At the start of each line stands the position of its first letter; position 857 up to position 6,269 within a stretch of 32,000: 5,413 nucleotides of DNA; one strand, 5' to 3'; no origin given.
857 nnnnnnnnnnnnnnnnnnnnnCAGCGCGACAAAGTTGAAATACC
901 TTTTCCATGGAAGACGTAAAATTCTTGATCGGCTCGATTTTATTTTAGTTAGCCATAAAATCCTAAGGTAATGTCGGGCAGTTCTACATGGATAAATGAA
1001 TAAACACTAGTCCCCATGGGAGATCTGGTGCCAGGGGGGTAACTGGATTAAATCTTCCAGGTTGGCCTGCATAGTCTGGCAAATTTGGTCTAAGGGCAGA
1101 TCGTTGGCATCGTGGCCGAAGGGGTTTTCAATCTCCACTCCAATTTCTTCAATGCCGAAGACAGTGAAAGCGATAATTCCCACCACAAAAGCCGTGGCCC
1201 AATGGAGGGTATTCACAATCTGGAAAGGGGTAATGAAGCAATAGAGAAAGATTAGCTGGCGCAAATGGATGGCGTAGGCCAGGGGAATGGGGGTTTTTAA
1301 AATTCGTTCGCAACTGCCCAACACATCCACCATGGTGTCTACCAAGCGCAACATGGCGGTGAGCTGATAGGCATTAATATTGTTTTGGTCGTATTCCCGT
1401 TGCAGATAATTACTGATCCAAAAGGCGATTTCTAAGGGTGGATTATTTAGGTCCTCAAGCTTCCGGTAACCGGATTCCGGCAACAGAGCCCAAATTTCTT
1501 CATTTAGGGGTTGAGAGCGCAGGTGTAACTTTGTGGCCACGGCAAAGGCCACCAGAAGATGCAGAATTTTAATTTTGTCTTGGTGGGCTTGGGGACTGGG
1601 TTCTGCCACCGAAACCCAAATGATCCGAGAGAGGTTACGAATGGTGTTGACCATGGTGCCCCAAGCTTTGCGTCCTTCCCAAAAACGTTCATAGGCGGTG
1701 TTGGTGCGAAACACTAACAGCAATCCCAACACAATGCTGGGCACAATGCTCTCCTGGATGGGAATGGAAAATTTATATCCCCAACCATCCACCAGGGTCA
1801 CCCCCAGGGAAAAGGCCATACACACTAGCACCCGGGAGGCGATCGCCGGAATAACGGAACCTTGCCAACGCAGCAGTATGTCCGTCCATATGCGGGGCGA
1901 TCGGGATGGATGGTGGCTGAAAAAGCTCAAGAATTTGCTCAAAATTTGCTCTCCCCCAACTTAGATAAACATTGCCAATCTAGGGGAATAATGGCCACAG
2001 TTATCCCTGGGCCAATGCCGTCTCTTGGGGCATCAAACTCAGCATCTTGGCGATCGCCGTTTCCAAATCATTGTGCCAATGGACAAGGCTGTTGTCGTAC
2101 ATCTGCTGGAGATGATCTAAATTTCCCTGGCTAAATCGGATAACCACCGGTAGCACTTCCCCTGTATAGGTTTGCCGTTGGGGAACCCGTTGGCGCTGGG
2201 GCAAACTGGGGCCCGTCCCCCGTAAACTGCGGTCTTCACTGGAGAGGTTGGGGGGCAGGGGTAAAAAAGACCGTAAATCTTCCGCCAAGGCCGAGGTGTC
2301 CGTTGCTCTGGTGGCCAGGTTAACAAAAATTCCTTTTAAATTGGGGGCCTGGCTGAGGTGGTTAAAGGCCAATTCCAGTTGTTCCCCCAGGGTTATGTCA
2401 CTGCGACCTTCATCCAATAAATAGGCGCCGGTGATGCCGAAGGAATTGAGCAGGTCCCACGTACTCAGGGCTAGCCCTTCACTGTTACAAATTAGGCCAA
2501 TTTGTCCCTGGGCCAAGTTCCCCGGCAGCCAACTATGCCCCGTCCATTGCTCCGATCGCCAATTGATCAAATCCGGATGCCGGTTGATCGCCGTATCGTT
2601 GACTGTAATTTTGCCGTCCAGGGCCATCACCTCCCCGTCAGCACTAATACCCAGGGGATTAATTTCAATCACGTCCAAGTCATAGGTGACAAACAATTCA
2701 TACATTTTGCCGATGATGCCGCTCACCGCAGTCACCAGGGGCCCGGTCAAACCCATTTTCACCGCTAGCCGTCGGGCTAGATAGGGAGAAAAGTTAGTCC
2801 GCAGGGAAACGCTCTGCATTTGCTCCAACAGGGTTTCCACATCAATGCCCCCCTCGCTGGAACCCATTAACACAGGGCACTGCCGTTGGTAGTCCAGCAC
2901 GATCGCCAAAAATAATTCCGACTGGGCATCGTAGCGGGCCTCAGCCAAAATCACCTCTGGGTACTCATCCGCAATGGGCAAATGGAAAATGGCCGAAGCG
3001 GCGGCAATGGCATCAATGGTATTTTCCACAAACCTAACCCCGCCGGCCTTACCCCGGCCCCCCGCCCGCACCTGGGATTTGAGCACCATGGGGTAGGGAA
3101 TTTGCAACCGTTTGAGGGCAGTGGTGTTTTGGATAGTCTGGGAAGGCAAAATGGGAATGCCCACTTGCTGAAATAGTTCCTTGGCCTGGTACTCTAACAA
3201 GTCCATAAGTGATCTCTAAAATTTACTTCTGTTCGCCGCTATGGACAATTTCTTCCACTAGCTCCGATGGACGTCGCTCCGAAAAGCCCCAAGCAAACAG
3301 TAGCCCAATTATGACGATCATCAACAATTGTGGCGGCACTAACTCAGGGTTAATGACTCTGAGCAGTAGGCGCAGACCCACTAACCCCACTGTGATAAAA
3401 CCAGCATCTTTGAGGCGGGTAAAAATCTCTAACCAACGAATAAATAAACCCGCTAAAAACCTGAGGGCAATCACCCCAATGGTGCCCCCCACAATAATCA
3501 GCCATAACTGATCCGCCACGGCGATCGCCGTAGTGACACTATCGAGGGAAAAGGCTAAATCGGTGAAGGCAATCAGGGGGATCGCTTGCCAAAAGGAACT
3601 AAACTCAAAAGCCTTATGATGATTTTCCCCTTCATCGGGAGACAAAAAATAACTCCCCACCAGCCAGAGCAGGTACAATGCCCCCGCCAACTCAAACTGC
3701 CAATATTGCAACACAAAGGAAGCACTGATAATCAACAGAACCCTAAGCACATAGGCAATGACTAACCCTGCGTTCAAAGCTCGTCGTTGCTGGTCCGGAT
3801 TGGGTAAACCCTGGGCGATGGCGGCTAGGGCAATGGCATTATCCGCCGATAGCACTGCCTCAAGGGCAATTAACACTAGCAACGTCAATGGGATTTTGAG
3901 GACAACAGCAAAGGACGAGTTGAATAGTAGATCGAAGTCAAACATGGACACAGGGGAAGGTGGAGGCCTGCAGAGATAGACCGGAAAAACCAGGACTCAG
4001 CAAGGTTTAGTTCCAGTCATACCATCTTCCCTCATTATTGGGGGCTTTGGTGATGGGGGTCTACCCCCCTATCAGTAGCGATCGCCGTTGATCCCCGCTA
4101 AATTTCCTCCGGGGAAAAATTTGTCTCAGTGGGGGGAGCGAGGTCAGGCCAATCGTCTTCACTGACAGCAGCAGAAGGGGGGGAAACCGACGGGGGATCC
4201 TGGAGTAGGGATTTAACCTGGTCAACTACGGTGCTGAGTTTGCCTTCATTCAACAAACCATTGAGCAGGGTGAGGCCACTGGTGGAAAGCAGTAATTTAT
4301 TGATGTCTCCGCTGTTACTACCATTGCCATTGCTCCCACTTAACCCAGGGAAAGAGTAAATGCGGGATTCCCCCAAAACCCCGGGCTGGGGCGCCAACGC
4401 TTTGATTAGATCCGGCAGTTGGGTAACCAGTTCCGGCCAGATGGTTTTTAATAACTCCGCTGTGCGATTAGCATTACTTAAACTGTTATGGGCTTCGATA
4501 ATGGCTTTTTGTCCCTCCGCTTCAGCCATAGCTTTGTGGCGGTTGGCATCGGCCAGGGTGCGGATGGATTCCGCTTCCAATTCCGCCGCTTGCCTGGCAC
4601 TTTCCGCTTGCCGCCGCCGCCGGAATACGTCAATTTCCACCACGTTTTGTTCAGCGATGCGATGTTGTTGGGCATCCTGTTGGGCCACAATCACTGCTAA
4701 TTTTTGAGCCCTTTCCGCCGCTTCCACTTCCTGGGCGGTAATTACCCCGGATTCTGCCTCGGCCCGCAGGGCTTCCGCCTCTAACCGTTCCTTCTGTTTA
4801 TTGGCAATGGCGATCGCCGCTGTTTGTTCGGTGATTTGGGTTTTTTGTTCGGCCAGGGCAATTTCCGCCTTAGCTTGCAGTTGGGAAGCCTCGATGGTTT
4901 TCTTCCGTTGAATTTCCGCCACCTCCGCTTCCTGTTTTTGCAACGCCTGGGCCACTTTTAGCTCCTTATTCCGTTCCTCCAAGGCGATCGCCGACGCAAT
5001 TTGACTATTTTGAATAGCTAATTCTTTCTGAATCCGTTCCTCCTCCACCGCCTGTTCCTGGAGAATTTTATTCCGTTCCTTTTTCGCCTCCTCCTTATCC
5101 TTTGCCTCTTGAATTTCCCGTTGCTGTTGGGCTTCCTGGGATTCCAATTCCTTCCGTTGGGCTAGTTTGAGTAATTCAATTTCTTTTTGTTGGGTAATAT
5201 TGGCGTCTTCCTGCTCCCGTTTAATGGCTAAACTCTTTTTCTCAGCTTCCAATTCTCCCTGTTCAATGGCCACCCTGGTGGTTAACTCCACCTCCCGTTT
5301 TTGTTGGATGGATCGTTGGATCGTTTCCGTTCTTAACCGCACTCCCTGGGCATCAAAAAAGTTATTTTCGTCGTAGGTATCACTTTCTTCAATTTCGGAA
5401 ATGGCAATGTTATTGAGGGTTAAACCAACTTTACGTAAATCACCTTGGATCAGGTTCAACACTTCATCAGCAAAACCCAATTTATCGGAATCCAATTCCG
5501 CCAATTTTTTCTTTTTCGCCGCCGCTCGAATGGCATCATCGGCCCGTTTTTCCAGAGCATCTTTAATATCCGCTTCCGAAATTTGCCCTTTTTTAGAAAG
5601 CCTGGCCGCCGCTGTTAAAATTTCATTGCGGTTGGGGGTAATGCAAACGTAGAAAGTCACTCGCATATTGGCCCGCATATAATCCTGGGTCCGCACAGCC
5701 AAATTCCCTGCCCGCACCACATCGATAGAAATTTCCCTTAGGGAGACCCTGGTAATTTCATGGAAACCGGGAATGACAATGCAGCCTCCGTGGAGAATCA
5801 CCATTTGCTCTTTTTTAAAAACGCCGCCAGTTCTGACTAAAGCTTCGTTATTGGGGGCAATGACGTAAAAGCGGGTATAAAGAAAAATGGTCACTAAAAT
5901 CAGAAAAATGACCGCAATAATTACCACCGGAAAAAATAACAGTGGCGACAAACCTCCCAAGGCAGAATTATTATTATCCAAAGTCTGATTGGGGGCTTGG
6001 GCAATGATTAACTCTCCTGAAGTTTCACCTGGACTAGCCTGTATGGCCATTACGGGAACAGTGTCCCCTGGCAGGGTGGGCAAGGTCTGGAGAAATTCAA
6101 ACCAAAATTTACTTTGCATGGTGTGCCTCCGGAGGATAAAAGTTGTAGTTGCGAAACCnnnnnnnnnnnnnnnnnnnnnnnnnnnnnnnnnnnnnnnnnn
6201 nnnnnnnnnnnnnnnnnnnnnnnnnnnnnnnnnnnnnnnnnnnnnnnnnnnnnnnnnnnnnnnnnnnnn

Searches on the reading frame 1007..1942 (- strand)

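Call 72: search_protein_families(library=pfam, proteins=[window:1007-1942:-], max_evalue=0.00001)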
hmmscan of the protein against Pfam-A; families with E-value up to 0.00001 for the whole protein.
window:1007-1942:- (311 aa): 1 family
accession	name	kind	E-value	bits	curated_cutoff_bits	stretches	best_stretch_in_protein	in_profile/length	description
PF25539.1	Bestrophin_2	-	1.9e-103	346.4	27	1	15-296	6-287/288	Bacterial/Fungal Bestrophin protein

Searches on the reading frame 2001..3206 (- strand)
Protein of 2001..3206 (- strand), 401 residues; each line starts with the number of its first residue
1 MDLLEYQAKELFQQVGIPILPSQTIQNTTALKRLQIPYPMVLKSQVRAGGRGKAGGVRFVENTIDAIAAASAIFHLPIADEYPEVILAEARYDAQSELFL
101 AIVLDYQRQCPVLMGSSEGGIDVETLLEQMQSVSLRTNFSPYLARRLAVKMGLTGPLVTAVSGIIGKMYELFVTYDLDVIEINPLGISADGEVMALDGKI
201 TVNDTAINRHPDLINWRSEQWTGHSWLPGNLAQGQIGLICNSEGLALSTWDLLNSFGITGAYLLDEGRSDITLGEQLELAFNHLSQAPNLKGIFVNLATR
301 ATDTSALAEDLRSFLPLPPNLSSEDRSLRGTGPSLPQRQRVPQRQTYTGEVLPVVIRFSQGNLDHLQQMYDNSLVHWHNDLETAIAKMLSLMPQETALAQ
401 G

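Call 72: search_protein_families(library=pfam, proteins=[window:2001-3206:-], max_evalue=0.00001)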
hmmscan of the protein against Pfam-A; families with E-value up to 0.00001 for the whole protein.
window:2001-3206:- (401 aa): 3 families
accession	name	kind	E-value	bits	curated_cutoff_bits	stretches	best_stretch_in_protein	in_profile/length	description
PF08442.15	ATP-grasp_2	-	6.3e-37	127.6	29.5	1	3-186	2-201/202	ATP-grasp domain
PF24948.1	Citrate_synth_N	-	7.2e-08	32.5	83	1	92-206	112-224/232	ATP-citrate synthase ATP-grasp domain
PF13549.11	ATP-grasp_5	-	1e-06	28.7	27.6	1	3-202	10-221/221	ATP-grasp domain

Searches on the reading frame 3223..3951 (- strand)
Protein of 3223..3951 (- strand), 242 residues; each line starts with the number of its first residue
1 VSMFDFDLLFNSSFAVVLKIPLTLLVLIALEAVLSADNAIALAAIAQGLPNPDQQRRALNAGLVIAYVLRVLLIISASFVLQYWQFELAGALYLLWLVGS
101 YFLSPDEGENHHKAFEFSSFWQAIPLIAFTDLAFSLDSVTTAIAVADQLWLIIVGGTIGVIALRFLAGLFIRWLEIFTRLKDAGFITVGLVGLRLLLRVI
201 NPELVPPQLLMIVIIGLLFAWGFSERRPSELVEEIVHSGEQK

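Call 72: search_protein_families(library=pfam, proteins=[window:3223-3951:-], max_evalue=0.00001)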
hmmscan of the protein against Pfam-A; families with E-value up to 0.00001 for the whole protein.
window:3223-3951:- (242 aa): 1 family
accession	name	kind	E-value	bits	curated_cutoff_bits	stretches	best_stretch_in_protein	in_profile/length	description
PF03741.22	TerC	-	3.6e-42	144.6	27.8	1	27-197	3-176/178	Integral membrane protein TerC family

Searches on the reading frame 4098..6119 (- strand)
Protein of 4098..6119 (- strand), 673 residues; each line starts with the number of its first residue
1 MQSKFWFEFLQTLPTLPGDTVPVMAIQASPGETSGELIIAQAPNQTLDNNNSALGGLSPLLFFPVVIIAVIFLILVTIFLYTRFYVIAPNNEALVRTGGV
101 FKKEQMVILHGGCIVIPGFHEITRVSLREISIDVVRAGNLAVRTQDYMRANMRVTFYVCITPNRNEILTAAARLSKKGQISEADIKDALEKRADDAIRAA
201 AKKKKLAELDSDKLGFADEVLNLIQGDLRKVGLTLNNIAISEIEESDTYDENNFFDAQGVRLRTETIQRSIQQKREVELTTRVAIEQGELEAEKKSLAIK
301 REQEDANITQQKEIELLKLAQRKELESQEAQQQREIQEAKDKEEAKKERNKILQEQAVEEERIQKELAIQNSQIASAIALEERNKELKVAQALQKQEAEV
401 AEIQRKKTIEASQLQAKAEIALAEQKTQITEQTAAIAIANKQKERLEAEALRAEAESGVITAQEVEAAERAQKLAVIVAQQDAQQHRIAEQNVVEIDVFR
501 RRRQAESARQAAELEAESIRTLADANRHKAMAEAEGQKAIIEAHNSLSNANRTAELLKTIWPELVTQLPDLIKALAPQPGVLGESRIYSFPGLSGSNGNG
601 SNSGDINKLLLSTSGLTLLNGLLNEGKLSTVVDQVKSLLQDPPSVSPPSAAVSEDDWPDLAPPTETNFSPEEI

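Call 72: search_protein_families(library=pfam, proteins=[window:4098-6119:-], max_evalue=0.00001)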
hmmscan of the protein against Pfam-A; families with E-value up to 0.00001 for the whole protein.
window:4098-6119:- (673 aa): 2 families
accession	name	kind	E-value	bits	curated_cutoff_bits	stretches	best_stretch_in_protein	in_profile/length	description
PF01145.31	Band_7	-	5.4e-24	85.6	23.6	1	87-271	2-170/176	SPFH domain / Band 7 family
PF15975.10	Flot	-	2.4e-18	66.8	27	1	511-625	1-121/124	Flotillin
